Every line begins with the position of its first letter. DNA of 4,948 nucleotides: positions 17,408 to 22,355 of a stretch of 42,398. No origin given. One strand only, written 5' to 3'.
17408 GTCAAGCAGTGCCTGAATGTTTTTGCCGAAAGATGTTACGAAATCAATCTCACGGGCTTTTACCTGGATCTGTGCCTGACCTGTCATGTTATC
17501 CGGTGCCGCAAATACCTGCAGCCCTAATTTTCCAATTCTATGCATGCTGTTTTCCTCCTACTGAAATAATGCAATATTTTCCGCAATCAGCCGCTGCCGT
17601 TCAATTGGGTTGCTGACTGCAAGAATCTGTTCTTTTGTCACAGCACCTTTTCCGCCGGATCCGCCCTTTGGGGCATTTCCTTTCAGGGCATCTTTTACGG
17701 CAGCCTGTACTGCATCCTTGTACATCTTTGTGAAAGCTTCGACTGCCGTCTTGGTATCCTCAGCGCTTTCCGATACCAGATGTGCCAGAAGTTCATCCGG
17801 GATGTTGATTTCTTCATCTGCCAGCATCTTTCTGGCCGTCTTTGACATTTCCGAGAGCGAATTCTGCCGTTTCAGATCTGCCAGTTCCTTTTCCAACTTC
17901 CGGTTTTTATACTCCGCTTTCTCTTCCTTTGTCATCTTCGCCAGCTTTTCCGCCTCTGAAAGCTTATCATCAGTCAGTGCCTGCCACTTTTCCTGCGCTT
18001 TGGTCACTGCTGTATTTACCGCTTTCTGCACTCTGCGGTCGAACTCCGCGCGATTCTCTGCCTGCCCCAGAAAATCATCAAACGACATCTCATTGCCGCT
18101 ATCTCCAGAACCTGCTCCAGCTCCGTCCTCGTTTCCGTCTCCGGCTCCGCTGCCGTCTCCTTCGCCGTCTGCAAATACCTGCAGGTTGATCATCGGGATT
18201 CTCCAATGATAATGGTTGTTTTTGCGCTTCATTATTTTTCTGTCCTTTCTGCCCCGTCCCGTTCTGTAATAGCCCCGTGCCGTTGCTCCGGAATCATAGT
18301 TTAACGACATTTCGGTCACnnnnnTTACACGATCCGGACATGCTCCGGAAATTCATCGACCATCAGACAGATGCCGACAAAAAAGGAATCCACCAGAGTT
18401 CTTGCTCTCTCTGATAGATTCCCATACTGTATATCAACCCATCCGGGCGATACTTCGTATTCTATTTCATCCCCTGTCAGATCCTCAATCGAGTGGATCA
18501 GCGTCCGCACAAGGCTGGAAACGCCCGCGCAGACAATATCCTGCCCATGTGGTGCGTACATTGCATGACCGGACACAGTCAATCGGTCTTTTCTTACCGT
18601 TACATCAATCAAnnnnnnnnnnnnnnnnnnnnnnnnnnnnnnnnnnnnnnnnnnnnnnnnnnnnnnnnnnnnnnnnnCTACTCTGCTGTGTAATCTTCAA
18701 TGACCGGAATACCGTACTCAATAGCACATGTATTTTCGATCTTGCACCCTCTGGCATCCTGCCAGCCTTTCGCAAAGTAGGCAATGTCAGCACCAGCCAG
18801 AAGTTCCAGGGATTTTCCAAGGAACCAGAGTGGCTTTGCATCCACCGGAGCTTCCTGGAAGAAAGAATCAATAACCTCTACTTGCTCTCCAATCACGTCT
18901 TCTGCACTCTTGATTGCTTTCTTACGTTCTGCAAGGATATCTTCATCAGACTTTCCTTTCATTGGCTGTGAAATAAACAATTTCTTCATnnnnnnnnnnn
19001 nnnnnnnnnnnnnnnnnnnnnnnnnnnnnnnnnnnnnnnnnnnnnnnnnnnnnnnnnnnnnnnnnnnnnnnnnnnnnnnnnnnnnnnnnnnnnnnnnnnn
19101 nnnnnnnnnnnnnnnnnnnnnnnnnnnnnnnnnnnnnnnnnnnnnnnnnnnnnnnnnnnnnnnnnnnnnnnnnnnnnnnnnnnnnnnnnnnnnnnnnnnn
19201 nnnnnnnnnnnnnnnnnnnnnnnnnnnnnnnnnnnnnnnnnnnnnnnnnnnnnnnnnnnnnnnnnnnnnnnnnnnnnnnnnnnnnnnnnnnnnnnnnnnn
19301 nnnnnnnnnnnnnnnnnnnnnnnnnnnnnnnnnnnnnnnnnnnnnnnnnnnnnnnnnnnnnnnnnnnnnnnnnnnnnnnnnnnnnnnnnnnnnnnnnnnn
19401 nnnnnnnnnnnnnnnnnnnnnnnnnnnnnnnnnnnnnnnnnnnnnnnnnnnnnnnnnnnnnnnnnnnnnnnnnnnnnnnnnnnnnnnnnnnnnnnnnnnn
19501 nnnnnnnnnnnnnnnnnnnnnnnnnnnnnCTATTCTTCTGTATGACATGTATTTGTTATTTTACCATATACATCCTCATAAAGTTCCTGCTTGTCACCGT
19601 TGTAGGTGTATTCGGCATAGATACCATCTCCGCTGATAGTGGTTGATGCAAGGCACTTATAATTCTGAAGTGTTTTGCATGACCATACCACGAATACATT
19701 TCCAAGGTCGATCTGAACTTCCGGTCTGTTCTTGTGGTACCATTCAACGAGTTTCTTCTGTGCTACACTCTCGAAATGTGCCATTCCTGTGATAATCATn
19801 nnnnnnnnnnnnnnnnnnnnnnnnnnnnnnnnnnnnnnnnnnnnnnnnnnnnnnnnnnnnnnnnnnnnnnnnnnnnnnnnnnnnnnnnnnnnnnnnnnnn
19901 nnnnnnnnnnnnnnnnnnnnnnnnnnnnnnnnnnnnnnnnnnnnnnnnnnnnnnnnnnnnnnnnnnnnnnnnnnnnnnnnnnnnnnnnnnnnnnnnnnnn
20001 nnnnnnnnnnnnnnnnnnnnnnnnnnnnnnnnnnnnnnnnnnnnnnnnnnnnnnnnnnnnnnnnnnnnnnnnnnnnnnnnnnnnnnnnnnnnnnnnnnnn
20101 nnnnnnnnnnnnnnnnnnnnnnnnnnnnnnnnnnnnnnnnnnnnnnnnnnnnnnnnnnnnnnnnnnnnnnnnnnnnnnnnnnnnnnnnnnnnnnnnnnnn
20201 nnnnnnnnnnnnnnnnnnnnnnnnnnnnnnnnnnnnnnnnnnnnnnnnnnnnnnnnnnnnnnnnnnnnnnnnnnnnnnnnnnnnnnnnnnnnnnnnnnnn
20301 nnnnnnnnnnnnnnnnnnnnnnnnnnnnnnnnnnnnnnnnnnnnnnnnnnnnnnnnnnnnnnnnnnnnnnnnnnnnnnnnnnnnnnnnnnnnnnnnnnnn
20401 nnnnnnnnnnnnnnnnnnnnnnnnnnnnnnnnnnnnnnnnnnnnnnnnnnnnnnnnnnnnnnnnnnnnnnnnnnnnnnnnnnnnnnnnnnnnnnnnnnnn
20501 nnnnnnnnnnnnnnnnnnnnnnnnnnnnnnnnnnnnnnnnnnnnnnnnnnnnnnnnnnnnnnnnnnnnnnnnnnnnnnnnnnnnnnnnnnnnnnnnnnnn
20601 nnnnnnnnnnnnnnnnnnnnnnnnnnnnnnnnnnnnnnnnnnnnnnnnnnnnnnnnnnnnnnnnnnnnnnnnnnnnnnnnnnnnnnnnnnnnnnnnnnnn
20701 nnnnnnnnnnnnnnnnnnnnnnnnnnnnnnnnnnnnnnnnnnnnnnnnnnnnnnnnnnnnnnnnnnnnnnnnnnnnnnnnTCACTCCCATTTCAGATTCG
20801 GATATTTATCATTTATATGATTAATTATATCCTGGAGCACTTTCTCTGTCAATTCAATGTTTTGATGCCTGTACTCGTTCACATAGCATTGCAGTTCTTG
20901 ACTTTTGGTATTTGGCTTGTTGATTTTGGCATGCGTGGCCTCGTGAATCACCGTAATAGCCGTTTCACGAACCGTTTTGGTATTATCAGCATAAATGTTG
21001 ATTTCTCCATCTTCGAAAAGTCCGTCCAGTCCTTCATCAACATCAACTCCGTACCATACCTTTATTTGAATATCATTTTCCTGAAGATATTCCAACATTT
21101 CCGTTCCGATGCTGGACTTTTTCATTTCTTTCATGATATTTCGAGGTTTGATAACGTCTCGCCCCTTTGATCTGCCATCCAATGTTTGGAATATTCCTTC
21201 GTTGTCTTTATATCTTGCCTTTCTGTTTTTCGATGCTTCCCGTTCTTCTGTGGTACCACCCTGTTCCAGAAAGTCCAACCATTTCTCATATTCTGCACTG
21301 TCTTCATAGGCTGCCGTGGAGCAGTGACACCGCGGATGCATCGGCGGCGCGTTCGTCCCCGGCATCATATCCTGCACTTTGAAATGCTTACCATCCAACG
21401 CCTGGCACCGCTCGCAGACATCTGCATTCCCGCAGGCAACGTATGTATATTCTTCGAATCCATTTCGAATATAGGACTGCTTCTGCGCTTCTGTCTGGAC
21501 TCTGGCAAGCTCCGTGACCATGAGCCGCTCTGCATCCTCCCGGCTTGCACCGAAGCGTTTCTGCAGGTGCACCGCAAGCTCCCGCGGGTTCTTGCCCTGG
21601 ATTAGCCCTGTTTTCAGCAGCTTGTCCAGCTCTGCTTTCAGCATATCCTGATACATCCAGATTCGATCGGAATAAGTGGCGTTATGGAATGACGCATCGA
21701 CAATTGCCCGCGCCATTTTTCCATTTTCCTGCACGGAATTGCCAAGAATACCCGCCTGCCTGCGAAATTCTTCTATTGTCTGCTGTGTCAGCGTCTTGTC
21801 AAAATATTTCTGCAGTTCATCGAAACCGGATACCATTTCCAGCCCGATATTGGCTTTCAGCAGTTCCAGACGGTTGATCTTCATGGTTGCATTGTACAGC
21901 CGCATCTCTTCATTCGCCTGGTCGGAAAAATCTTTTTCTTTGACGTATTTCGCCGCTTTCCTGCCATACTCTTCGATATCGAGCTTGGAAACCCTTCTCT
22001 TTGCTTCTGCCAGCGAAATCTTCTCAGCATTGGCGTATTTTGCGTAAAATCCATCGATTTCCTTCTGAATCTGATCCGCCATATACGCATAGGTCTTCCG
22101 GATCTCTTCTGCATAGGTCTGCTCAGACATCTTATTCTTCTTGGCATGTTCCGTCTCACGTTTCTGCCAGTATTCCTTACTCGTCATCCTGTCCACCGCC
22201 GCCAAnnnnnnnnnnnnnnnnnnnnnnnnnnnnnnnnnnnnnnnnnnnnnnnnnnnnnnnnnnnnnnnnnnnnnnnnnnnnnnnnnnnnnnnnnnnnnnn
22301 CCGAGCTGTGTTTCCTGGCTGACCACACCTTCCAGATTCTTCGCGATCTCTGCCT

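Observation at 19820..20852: Autonomous promoter-to-terminator cassette (Zn-ribbon + two YjcQ paralogues) inside the head-assembly operon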

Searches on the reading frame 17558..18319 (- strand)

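Call 6: search_protein_families(library=pfam, proteins=[window:17558-18319:-], max_evalue=0.01)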
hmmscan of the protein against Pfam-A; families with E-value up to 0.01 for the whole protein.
window:17558-18319:- (253 aa): 3 families
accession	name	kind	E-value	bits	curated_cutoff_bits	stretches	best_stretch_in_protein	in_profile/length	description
PF14265.11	DUF4355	-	3.4e-29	102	25.4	1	92-214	4-124/124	Capsid assembly scaffolding protein Gp46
PF18136.6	DNApol_Exo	-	0.0041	16.7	26.7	1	98-201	177-280/282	DNA mitochondrial polymerase exonuclease domain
PF22807.2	TrAA12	-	0.0054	15.5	30.9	1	51-75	398-434/463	TrAA12-like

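Call 7: search_protein_families(library=phrogs, proteins=[window:17558-18319:-], max_evalue=0.01)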
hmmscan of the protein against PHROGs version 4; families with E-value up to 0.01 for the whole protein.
window:17558-18319:- (253 aa): 8 families
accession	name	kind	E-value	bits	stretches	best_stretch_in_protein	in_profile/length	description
phrog_172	-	head and packaging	1.9e-49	169.7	1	44-253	25-219/229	head scaffolding protein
phrog_2932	-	head and packaging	9.2e-16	59.2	1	44-248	8-224/224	head scaffolding protein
phrog_3760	-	head and packaging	1.3e-07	32.8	1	58-231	18-186/209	head scaffolding protein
phrog_2303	-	head and packaging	1e-05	26.5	1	44-233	9-210/219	head scaffolding protein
phrog_14063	-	head and packaging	4.8e-05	24.6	1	44-149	10-111/193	head scaffolding protein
phrog_815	-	unknown function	0.00076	19.7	1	51-108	282-338/420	-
phrog_20392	-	unknown function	0.0028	18.4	1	52-79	86-113/228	-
phrog_11232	-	unknown function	0.0045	17.6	1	51-114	108-170/236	-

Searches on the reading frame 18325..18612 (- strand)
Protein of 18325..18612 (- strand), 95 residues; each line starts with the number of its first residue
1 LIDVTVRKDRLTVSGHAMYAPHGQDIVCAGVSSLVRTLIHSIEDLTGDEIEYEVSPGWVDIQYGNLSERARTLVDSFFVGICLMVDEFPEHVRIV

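Call 6: search_protein_families(library=pfam, proteins=[window:18325-18612:-], max_evalue=0.01)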
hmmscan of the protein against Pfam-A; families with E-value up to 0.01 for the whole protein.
window:18325-18612:- (95 aa): 1 family
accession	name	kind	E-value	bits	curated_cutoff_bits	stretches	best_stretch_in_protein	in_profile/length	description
PF04327.17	Peptidase_Prp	-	3.8e-20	72.3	27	1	1-92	1-89/90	Cysteine protease Prp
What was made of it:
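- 18325..18612 (-): Prp-type cysteine protease gene, which closes the island just before the scaffold gene (17558-18319). PF04327 E 4e-20 (call 6).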

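Call 7: search_protein_families(library=phrogs, proteins=[window:18325-18612:-], max_evalue=0.01)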
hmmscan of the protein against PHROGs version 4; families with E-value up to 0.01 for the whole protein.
window:18325-18612:- (95 aa): 1 family
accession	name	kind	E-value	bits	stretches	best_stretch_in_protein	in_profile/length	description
phrog_4478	-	other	5.5e-25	88.5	1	1-94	1-98/102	peptidase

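Call 22: search_protein_families(library=padloc, proteins=[window:18325-18612:-], max_evalue=0.1)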
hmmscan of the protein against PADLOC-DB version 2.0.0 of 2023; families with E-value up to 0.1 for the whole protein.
window:18325-18612:- (95 aa): 0 families

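Call 23: search_protein_families(library=ncbifam, proteins=[window:18325-18612:-], max_evalue=0.1)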
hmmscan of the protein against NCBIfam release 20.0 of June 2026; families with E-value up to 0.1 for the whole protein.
window:18325-18612:- (95 aa): 12 families
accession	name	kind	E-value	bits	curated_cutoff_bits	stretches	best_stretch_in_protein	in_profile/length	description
NF011126.0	PRK14553.1-6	equivalog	9.4e-11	41.8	135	1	10-94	16-107/112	ribosomal-processing cysteine protease Prp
NF011124.0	PRK14553.1-4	equivalog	2.5e-09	37.2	186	1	11-59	17-67/114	ribosomal-processing cysteine protease Prp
NF011132.0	PRK14553.3-1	equivalog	5.2e-09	36.3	133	1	10-92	15-99/106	ribosomal-processing cysteine protease Prp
NF011133.0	PRK14553.3-2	equivalog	8.8e-09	35.6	171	1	9-83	15-93/113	ribosomal-processing cysteine protease Prp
NF011122.0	PRK14553.1-1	equivalog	6.5e-08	32.8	166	1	11-92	17-103/108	ribosomal-processing cysteine protease Prp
NF011129.0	PRK14553.2-2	equivalog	8.2e-08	32.5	133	1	9-45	11-50/104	ribosomal-processing cysteine protease Prp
NF011125.0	PRK14553.1-5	equivalog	2e-07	31.4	201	1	11-58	16-63/105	ribosomal-processing cysteine protease Prp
NF011134.0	PRK14553.3-3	equivalog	3.3e-07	30.2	185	1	12-94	17-93/95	ribosomal-processing cysteine protease Prp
NF011131.0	PRK14553.2-4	equivalog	1.3e-06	28.6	225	1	10-69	16-75/113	ribosomal-processing cysteine protease Prp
NF011128.0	PRK14553.2-1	equivalog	7.1e-06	26.2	136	1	15-94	22-101/109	ribosomal-processing cysteine protease Prp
NF011127.0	PRK14553.1-7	equivalog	0.0009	19.5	122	1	11-67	16-78/123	ribosomal-processing cysteine protease Prp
NF011130.0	PRK14553.2-3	equivalog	0.003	17.7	189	1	12-45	17-50/111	ribosomal-processing cysteine protease Prp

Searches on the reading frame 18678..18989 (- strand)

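Call 6: search_protein_families(library=pfam, proteins=[window:18678-18989:-], max_evalue=0.01)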
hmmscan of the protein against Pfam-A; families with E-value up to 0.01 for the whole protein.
window:18678-18989:- (103 aa): 1 family
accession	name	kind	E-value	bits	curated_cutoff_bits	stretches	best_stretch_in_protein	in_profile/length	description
PF14359.12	DUF4406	-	0.00046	21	22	1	3-97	2-90/91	Domain of unknown function (DUF4406)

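Call 7: search_protein_families(library=phrogs, proteins=[window:18678-18989:-], max_evalue=0.01)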
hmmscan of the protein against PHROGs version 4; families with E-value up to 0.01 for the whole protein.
window:18678-18989:- (103 aa): 2 families
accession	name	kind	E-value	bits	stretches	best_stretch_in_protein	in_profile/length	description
phrog_355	-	DNA, RNA and nucleotide metabolism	1.4e-18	68.2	1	1-98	74-171/249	nucleoside 2-deoxyribosyltransferase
phrog_5781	-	unknown function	3.3e-06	27.8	1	1-101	5-101/220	-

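Call 22: search_protein_families(library=padloc, proteins=[window:18678-18989:-], max_evalue=0.1)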
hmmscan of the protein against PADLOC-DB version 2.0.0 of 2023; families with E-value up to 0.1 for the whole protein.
window:18678-18989:- (103 aa): 0 families

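Call 23: search_protein_families(library=ncbifam, proteins=[window:18678-18989:-], max_evalue=0.1)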
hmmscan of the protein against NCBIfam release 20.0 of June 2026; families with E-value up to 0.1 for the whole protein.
window:18678-18989:- (103 aa): 1 family
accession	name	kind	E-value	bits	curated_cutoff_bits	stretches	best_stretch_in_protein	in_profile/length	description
NF000729.0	PRK00042.3-3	equivalog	0.039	13.8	309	1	19-60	126-167/234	triose-phosphate isomerase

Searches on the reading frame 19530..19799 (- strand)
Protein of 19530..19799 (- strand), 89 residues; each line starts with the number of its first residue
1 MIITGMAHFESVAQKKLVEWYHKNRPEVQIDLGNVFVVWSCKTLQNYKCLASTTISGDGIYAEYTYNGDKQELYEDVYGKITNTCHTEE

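Call 6: search_protein_families(library=pfam, proteins=[window:19530-19799:-], max_evalue=0.01)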
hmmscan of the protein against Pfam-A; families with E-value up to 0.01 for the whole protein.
window:19530-19799:- (89 aa): 1 family
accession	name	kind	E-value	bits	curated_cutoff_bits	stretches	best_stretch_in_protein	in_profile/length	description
PF19791.4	DUF6275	-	1.4e-27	95.8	22.6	1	11-87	2-80/81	Family of unknown function (DUF6275)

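Call 7: search_protein_families(library=phrogs, proteins=[window:19530-19799:-], max_evalue=0.01)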
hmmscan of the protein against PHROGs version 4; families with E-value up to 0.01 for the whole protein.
window:19530-19799:- (89 aa): 2 families
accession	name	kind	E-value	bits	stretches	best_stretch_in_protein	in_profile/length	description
phrog_918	-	unknown function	2.4e-29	103.1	1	5-88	35-118/126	-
phrog_19392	-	unknown function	2.7e-09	38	1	12-85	183-256/259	-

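Call 22: search_protein_families(library=padloc, proteins=[window:19530-19799:-], max_evalue=0.1)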
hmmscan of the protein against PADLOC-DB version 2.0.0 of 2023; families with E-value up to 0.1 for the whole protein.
window:19530-19799:- (89 aa): 1 family
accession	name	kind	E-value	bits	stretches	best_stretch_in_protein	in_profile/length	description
PDLC04865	PDC-S05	-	0.02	13.1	1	12-37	32-57/91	-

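Call 23: search_protein_families(library=ncbifam, proteins=[window:19530-19799:-], max_evalue=0.1)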
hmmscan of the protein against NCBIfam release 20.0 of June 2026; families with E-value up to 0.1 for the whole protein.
window:19530-19799:- (89 aa): 0 families

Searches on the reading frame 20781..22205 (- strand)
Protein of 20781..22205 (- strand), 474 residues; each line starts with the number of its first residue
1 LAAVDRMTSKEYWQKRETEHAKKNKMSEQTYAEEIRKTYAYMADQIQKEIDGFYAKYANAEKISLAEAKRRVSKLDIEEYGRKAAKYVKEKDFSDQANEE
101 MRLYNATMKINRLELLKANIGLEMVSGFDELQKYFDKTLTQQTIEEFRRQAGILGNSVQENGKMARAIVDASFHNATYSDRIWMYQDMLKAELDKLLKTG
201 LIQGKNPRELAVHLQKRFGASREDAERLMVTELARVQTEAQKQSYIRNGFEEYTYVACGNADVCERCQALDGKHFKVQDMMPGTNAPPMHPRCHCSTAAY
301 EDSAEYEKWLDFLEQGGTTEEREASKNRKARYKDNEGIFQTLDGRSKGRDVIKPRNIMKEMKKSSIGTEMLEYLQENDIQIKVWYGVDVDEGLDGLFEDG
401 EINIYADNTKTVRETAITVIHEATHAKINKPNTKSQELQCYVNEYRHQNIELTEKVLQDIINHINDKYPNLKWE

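Call 6: search_protein_families(library=pfam, proteins=[window:20781-22205:-], max_evalue=0.01)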
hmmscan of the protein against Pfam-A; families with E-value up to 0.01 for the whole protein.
window:20781-22205:- (474 aa): 1 family
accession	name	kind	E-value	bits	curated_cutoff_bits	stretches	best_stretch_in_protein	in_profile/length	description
PF04233.19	Phage_Mu_F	-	4.4e-20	72.9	29.6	1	194-297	4-111/112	Phage Mu protein F like protein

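Call 7: search_protein_families(library=phrogs, proteins=[window:20781-22205:-], max_evalue=0.01)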
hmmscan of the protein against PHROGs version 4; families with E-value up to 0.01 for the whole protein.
window:20781-22205:- (474 aa): 14 families
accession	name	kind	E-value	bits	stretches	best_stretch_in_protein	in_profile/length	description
phrog_115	-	head and packaging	3.8e-112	377.6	1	4-437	16-488/665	minor head protein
phrog_595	-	head and packaging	2e-65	223.1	1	11-421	2-347/513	head maturation protease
phrog_4728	-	head and packaging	1.3e-62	213.4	1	10-436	4-443/591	head morphogenesis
phrog_2841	-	head and packaging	1.4e-62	213.4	1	7-320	1-329/525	minor head protein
phrog_19443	-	head and packaging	1.2e-52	180.2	1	12-323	2-304/579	minor head protein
phrog_7625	-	head and packaging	2.2e-22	80.6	1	31-334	55-279/504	head morphogenesis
phrog_6577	-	unknown function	2.2e-17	63.6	1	170-324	96-250/1066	-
phrog_8404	-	unknown function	8.8e-13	49.7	1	7-121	1-118/137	-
phrog_324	-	head and packaging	1.9e-09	38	1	197-330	210-353/624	head morphogenesis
phrog_758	-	head and packaging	4.3e-08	33.8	1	174-298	160-288/326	head morphogenesis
phrog_1657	-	head and packaging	7.3e-07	29.8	1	8-305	10-303/337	head morphogenesis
phrog_8089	-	head and packaging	0.00012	22.5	1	156-297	119-263/268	head morphogenesis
phrog_16493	-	head and packaging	0.0022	17.8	1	261-299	244-283/535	head maturation protease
phrog_220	-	head and packaging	0.0037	16.3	1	85-326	846-1091/1338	minor head protein and DNA pilot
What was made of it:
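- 20781..22205 (-): MuF (SPP1 gp7-type) minor head protein, 474 aa, directly after the portal gene. PF04233 E 4e-20 and phrog_115 'minor head protein' E 4e-112 (calls 6, 7).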
